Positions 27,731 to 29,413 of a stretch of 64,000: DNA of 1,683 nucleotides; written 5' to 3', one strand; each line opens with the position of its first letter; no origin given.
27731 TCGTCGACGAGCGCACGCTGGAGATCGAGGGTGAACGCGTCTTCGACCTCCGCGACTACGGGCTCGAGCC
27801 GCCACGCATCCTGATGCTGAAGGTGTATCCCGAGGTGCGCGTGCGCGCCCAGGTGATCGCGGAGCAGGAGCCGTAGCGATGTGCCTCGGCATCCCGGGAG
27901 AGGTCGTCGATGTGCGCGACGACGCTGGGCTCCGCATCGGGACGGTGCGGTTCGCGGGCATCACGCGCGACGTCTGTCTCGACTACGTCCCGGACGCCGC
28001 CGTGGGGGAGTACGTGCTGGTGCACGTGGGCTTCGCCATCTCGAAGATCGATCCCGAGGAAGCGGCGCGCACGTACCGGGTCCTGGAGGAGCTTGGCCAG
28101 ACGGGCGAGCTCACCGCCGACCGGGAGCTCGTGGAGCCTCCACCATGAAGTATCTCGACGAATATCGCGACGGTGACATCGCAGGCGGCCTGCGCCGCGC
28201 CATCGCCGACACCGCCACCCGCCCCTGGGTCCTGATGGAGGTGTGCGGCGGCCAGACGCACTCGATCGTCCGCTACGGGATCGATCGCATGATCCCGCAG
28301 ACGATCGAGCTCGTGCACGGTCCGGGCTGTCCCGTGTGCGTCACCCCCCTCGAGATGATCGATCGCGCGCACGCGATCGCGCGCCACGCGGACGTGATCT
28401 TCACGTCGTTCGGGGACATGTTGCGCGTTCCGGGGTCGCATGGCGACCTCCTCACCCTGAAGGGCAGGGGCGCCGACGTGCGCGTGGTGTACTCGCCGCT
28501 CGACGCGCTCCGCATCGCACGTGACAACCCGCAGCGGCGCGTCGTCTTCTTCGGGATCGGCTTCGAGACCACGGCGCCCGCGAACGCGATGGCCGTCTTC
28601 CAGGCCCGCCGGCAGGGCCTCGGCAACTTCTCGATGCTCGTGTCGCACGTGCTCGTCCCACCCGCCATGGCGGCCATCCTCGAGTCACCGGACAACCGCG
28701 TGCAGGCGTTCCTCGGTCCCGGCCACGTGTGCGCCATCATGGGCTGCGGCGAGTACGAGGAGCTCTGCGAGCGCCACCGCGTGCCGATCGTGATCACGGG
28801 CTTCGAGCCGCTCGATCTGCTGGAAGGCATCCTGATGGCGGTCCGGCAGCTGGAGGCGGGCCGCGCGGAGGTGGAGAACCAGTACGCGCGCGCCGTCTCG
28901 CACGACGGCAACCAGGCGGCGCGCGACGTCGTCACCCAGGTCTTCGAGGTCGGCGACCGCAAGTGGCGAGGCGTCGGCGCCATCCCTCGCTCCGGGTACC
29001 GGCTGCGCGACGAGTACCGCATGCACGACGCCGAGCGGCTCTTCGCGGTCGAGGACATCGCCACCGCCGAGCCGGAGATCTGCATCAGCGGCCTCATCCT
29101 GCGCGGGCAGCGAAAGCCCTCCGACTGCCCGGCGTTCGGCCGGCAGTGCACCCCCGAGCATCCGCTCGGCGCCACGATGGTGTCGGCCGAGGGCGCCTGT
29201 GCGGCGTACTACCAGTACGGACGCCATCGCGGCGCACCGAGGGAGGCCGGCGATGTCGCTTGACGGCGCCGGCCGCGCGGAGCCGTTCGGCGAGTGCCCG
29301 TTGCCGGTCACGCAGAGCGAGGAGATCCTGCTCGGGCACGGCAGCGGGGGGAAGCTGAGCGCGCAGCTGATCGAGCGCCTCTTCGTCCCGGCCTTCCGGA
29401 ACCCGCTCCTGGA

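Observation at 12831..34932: The ~21.9-kb hydrogenase island is bracketed by a duplicated tsaE 3' end (fossil attL/attR-like signature)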

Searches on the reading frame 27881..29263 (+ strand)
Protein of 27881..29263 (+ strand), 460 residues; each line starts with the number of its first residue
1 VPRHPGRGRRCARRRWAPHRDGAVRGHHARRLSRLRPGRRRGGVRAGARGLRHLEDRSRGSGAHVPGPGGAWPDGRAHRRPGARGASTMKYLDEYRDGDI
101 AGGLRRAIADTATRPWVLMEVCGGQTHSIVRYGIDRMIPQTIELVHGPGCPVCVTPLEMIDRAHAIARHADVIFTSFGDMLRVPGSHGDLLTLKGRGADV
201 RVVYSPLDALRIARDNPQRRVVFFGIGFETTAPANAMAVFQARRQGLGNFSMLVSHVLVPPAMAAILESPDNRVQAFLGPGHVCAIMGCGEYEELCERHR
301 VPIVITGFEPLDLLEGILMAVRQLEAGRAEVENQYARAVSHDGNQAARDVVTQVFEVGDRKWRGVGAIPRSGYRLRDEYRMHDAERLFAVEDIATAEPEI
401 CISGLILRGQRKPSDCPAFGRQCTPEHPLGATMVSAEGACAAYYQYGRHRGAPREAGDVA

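Call 9: search_protein_families(library=pfam, proteins=[window:27881-29263:+])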
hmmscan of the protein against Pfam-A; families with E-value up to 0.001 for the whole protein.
window:27881-29263:+ (460 aa): 1 family
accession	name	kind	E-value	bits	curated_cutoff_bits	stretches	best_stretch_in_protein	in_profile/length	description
PF01924.21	HypD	-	5.6e-151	503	25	1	105-447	7-351/351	Hydrogenase formation hypA family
